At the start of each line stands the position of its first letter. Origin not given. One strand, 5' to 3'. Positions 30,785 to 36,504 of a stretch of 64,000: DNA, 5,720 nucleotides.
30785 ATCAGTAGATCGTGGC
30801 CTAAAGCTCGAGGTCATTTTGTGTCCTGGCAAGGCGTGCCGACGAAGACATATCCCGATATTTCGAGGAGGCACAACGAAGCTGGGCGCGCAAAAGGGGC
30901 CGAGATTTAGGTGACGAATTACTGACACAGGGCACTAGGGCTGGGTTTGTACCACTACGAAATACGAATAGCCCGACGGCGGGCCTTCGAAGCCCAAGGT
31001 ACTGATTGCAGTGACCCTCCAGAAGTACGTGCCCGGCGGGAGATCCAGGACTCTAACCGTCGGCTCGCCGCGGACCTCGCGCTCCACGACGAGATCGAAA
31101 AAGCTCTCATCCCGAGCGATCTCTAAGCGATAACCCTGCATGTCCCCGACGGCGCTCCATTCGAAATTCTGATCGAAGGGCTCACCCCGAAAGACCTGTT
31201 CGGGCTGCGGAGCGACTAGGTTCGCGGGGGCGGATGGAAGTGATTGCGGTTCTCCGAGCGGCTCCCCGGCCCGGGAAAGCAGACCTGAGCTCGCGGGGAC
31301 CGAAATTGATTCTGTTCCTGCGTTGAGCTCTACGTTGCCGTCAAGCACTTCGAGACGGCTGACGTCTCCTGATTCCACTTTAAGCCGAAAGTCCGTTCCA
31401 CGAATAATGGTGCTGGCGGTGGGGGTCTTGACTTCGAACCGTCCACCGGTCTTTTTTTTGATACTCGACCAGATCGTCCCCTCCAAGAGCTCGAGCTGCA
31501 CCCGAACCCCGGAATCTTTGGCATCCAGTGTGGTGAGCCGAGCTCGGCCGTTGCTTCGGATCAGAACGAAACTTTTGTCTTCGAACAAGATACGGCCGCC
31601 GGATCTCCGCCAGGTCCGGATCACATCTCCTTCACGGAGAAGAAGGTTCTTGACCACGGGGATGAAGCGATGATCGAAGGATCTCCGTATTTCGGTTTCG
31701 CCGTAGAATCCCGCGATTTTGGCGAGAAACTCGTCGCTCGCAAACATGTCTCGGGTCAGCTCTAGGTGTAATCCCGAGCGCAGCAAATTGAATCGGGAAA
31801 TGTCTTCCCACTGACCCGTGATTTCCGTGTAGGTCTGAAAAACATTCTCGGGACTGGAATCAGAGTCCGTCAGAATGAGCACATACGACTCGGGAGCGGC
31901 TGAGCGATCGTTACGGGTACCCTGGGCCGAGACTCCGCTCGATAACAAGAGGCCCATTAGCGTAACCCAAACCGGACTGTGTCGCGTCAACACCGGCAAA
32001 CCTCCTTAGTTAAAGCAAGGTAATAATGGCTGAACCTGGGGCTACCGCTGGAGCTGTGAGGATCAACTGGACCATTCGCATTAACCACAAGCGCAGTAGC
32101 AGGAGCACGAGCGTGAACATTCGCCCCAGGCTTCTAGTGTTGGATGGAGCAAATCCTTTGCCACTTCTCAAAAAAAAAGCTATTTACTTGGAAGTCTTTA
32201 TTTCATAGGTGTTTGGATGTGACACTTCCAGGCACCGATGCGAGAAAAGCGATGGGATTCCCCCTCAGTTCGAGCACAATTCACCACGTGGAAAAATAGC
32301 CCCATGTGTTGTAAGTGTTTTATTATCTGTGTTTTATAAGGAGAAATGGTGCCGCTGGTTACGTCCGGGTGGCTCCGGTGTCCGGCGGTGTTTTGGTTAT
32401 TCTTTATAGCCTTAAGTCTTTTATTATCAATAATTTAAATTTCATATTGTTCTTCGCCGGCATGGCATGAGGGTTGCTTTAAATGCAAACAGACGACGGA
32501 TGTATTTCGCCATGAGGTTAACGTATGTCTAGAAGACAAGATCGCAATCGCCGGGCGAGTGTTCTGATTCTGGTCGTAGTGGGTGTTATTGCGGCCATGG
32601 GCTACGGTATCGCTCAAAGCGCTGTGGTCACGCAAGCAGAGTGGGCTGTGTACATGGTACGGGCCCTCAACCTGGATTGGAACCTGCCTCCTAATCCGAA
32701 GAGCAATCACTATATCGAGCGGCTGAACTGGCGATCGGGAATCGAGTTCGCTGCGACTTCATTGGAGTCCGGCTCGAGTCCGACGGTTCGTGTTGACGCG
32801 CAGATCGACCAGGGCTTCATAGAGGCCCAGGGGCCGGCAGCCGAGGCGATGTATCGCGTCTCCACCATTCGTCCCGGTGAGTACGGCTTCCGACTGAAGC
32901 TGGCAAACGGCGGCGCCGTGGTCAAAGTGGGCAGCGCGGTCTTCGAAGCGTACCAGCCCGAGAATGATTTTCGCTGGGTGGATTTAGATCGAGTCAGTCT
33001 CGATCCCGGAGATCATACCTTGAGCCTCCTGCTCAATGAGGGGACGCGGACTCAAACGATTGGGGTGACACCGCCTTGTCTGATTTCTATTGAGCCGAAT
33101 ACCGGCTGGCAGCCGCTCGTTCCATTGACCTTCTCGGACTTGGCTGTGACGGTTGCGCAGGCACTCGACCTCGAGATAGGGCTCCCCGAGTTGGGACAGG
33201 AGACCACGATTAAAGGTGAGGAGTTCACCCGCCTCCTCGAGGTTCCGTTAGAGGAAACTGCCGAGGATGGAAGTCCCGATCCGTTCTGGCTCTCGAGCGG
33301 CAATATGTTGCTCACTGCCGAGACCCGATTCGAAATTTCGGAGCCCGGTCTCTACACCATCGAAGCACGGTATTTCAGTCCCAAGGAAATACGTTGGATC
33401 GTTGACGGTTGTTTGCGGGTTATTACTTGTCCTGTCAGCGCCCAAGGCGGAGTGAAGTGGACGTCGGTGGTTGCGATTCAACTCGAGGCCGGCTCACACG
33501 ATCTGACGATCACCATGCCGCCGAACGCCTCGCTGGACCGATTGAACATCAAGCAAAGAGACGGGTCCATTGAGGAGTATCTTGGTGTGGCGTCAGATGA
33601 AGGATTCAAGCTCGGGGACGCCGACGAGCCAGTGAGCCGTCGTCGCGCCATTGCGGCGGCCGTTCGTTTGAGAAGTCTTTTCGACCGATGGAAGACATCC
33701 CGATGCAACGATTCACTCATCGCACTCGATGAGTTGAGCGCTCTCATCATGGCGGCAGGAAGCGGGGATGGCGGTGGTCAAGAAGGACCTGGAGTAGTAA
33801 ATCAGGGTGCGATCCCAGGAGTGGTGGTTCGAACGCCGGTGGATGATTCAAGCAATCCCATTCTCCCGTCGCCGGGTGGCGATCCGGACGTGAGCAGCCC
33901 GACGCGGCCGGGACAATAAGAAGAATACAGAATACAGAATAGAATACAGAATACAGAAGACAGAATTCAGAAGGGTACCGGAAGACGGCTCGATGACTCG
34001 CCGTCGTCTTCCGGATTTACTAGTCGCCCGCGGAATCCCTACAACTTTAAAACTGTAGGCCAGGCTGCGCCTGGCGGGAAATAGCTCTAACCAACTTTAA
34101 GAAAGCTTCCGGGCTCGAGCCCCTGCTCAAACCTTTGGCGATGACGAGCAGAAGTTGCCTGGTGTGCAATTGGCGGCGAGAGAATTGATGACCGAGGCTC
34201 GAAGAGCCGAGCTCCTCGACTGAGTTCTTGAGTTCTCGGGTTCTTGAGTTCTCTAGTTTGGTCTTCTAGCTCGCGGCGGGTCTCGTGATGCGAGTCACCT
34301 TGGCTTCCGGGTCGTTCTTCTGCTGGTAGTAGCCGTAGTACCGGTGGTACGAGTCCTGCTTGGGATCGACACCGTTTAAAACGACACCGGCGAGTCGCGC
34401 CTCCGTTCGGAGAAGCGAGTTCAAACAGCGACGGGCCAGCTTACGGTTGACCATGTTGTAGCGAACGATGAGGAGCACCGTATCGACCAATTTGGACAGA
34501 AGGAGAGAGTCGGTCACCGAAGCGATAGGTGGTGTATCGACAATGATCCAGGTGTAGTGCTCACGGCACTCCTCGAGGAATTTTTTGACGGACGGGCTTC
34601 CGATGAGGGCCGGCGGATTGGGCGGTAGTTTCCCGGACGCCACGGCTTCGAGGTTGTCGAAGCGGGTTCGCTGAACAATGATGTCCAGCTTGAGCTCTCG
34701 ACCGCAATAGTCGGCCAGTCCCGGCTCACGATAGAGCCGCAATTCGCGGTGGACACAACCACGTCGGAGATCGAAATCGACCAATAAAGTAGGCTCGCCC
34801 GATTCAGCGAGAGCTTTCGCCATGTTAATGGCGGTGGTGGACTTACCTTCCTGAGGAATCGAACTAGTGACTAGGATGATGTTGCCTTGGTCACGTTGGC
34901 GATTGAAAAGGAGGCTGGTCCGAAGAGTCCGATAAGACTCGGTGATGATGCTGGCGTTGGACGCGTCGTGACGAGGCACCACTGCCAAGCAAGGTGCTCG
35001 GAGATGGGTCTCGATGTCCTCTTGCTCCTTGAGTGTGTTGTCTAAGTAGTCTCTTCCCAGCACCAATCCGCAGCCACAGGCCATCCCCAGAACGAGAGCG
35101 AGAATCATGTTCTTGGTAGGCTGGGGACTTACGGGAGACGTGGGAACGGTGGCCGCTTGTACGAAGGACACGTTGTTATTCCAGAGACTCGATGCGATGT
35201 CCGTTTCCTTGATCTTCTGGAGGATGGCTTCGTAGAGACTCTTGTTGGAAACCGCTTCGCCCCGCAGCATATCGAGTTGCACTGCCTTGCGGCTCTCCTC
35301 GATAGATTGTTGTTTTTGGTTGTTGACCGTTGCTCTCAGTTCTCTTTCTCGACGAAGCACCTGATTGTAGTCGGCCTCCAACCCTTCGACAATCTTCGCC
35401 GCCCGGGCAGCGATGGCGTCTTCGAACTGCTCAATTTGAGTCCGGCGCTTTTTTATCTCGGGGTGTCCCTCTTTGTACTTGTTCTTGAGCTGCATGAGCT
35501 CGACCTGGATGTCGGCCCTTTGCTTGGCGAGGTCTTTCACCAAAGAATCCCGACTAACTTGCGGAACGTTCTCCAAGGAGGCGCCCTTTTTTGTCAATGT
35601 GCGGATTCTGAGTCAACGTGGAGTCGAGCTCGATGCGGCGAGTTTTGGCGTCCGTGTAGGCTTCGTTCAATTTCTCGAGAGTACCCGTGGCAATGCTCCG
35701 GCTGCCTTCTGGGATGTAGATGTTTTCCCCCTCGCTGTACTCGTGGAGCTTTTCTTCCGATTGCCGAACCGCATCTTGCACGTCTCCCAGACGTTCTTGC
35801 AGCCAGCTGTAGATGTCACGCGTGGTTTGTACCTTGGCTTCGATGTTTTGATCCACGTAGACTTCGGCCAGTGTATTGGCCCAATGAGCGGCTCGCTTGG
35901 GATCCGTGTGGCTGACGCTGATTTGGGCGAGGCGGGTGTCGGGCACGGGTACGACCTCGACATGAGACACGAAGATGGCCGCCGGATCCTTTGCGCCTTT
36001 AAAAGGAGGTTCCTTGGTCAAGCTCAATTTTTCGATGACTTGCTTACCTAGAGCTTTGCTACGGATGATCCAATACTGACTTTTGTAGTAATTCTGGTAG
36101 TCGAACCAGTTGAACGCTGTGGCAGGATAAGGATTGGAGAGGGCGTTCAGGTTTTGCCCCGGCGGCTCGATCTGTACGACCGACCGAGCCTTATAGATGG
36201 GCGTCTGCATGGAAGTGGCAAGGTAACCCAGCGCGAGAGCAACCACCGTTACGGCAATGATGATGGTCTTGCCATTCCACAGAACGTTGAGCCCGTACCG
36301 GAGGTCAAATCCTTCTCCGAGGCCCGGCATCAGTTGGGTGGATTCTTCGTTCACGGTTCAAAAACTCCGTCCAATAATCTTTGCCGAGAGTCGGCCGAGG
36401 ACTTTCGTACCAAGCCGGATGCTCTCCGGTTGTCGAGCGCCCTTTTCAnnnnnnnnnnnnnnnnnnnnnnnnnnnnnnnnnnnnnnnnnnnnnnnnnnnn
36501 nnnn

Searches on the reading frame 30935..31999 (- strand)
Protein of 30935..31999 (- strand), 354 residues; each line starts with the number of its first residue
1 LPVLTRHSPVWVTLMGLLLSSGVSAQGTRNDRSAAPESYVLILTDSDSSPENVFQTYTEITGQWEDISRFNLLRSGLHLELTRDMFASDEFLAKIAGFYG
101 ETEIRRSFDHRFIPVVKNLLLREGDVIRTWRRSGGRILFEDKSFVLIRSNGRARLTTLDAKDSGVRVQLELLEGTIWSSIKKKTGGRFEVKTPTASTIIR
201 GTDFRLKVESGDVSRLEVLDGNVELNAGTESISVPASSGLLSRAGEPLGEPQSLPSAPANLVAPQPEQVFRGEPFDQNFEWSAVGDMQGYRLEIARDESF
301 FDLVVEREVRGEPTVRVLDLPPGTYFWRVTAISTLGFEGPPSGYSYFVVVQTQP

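Call 3: search_protein_families(library=pfam, proteins=[window:30935-31999:-], max_evalue=0.1)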
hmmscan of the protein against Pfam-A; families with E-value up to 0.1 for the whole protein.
window:30935-31999:- (354 aa): 1 family
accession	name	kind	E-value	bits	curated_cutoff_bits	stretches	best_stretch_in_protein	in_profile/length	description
PF04773.18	FecR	-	4.2e-14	53.2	24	1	125-224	1-97/97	FecR protein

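Call 4: search_protein_families(library=ncbifam, proteins=[window:30935-31999:-], max_evalue=0.1)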
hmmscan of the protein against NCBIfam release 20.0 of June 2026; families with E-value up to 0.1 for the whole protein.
window:30935-31999:- (354 aa): 5 families
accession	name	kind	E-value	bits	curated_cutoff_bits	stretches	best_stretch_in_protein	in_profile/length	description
NF047849.1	Lsa33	exception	5.9e-10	38.8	420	1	119-226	55-165/310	surface adhesin Lsa33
NF033165.1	lipo_LipL45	exception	6.4e-08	32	350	1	120-225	66-173/391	lipoprotein LipL45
NF047528.1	LIMLP_03685_anti-sigma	equivalog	8.3e-06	25.2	200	1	156-231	141-218/347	LIMLP_03685 family anti-sigma factor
NF047756.1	LIC11435_fam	equivalog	0.0057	15.5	380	1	279-350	2-68/360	LIC11435 family protein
NF047876.1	Lsa19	exception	0.013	15.3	250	1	167-234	76-145/182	adhesin Lsa19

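Call 96: search_protein_families(library=padloc, proteins=[window:30935-31999:-], max_evalue=0.01)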
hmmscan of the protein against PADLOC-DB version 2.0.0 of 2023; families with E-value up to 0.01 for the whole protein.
window:30935-31999:- (354 aa): 0 families

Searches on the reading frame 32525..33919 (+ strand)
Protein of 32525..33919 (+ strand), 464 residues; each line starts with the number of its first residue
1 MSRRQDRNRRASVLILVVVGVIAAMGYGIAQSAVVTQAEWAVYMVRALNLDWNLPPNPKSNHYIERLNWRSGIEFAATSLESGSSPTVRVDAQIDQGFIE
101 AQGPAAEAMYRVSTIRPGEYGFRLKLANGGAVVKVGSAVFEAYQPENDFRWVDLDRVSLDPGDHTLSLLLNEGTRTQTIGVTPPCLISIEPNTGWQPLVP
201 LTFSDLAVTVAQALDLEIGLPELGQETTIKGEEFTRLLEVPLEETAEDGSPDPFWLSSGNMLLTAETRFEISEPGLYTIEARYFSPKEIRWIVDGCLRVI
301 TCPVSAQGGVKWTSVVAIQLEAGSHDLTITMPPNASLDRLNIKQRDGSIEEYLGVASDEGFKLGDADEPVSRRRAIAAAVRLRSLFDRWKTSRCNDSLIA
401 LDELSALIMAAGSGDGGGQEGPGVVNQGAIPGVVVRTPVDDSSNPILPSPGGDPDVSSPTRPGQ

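Call 3: search_protein_families(library=pfam, proteins=[window:32525-33919:+], max_evalue=0.1)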
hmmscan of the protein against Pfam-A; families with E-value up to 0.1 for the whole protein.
window:32525-33919:+ (464 aa): 1 family
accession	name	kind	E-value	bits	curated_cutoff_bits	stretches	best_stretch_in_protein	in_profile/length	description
PF16990.11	CBM_35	-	0.0068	17.1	28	1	271-330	44-105/121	Carbohydrate binding module (family 35)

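Call 4: search_protein_families(library=ncbifam, proteins=[window:32525-33919:+], max_evalue=0.1)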
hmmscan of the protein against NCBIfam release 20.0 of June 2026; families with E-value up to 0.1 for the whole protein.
window:32525-33919:+ (464 aa): 1 family
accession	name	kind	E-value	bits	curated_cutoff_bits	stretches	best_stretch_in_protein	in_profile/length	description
NF047904.1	MmDecMmdE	equivalog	0.014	15.2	65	1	14-35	18-39/57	methylmalonyl-CoA decarboxylase subunit epsilon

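Call 96: search_protein_families(library=padloc, proteins=[window:32525-33919:+], max_evalue=0.01)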
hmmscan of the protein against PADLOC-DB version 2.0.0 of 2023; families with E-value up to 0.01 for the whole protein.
window:32525-33919:+ (464 aa): 0 families

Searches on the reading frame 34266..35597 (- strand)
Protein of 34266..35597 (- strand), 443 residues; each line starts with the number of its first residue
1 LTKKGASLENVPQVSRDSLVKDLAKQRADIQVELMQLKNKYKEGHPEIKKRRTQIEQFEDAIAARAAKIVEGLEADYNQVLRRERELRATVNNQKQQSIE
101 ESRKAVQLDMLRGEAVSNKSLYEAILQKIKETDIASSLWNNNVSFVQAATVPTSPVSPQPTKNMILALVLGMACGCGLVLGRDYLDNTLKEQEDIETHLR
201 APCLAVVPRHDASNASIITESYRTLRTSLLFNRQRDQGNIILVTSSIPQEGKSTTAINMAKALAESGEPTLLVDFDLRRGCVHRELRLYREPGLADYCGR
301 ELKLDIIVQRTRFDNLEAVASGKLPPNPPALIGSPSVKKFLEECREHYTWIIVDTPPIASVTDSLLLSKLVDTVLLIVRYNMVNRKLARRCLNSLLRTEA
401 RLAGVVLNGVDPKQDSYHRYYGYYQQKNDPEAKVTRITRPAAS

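Call 3: search_protein_families(library=pfam, proteins=[window:34266-35597:-], max_evalue=0.1)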
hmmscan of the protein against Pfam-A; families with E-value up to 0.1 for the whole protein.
window:34266-35597:- (443 aa): 8 families
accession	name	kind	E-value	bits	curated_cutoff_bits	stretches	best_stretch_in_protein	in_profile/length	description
PF13807.11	GNVR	-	1e-10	41.8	27.7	1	111-182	9-80/82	G-rich domain on putative tyrosine kinase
PF13614.12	AAA_31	-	9e-09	36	27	1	251-379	14-148/177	AAA domain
PF01656.29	CbiA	-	1.3e-08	35.3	25.4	1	250-414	10-89/125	CobQ/CobB/MinD/ParA nucleotide binding domain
PF10609.15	ParA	-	9.2e-06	25.7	27.1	1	239-408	4-173/246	NUBPL iron-transfer P-loop NTPase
PF09140.17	MipZ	-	0.00013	21.8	20.7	1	249-360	11-112/262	ATPase MipZ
PF16454.10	PI3K_P85_iSH2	-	0.035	14.1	31.5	1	21-78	20-79/161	Phosphatidylinositol 3-kinase regulatory subunit P85 inter-SH2 domain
PF01268.25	FTHFS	-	0.045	12.4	27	1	232-270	48-89/556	Formate--tetrahydrofolate ligase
PF15764.10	DUF4693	-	0.064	13.2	27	0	68-115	154-201/285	Domain of unknown function (DUF4693)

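Call 4: search_protein_families(library=ncbifam, proteins=[window:34266-35597:-], max_evalue=0.1)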
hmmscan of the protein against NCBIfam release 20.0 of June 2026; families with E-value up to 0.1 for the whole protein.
window:34266-35597:- (443 aa): 26 families (the best 25 are shown)
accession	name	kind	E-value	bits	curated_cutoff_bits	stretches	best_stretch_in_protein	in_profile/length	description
TIGR01005.1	eps_transp_fam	subfamily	9.6e-53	179.5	411.7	2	216-425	524-739/754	exopolysaccharide transport protein family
NF007350.0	PRK09841.1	equivalog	3.9e-46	157.5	1248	2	215-425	508-719/726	tyrosine-protein kinase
TIGR01007.1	eps_fam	subfamily_domain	9.5e-46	155.9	108.05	1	220-423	1-203/204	polysaccharide biosynthesis tyrosine autokinase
NF008568.0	PRK11519.1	equivalog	3.5e-39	134.6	1068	1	216-428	504-715/720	tyrosine-protein kinase Wzc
TIGR03018.1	pepcterm_TyrKin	hypoth_equivalog_domain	4.6e-38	130.6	230.65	1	213-408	6-207/207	XrtA-associated tyrosine autokinase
TIGR03029.1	EpsG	equivalog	1.2e-25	90.2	313.8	1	218-408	83-273/274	chain length determinant protein tyrosine kinase EpsG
TIGR03017.1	EpsF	equivalog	3.8e-25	88.5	422.75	1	8-207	244-443/444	chain length determinant protein EpsF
TIGR03007.1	pepcterm_ChnLen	equivalog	7e-17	60.8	278.85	1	27-214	256-467/498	XrtA system polysaccharide chain length determinant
TIGR01006.1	polys_exp_MPA1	subfamily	1e-11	44.7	296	1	126-211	140-225/226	CspC family polysaccharide chain length determinant protein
NF041546.1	ParA_partition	equivalog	5.5e-08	32.6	180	2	251-277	12-38/203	ParA family partition ATPase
TIGR01968.1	minD_bact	equivalog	3.4e-06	26.6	212.9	1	239-356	2-120/261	septum site-determining protein MinD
TIGR01969.1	minD_arch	subfamily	5.8e-06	25.7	201.75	1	240-277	2-39/251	cell division ATPase MinD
TIGR03371.1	cellulose_yhjQ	equivalog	0.00073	19.1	157.85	1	251-414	14-182/246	cellulose biosynthesis protein BcsQ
NF012015.1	PRK15471.1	equivalog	0.0015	17.6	267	1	143-187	277-321/325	LPS O-antigen chain length determinant protein WzzB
TIGR03815.1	CpaE_hom_Actino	equivalog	0.0025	17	154.45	1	232-405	105-279/340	septum site-determining protein Ssd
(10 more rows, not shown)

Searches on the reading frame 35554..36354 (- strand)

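Call 3: search_protein_families(library=pfam, proteins=[window:35554-36354:-], max_evalue=0.1)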
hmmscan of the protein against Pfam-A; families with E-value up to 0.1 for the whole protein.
window:35554-36354:- (266 aa): 1 family
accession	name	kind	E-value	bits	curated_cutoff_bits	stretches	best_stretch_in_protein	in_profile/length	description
PF02706.20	Wzz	-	5.9e-12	46.2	25.5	1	16-110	3-91/91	Chain length determinant protein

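Call 4: search_protein_families(library=ncbifam, proteins=[window:35554-36354:-], max_evalue=0.1)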
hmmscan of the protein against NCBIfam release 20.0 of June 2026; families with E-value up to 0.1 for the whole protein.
window:35554-36354:- (266 aa): 9 families
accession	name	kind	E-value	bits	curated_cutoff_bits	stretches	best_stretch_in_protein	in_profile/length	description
TIGR01005.1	eps_transp_fam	subfamily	8.3e-17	60.6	411.7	2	17-119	5-103/754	exopolysaccharide transport protein family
TIGR03017.1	EpsF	equivalog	2.1e-13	49.8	422.75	1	22-245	7-236/444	chain length determinant protein EpsF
NF007350.0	PRK09841.1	equivalog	5.4e-11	41.3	1248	2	143-207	230-294/726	tyrosine-protein kinase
TIGR03007.1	pepcterm_ChnLen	equivalog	4.6e-10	38.3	278.85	1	142-250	123-227/498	XrtA system polysaccharide chain length determinant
NF008568.0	PRK11519.1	equivalog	2.7e-08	32.5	1068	2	139-208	226-295/720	tyrosine-protein kinase Wzc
TIGR01006.1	polys_exp_MPA1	subfamily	0.00011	21.7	296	1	16-170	8-148/226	CspC family polysaccharide chain length determinant protein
TIGR01010.1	BexC_CtrB_KpsE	subfamily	0.0038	16.4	437.5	1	130-254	120-245/362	polysaccharide export inner-membrane protein, BexC/CtrB/KpsE family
NF012015.1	PRK15471.1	equivalog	0.0046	16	267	1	18-60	20-62/325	LPS O-antigen chain length determinant protein WzzB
NF008645.0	PRK11638.1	equivalog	0.027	13.6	332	1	13-61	14-62/349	ECA polysaccharide chain length modulation protein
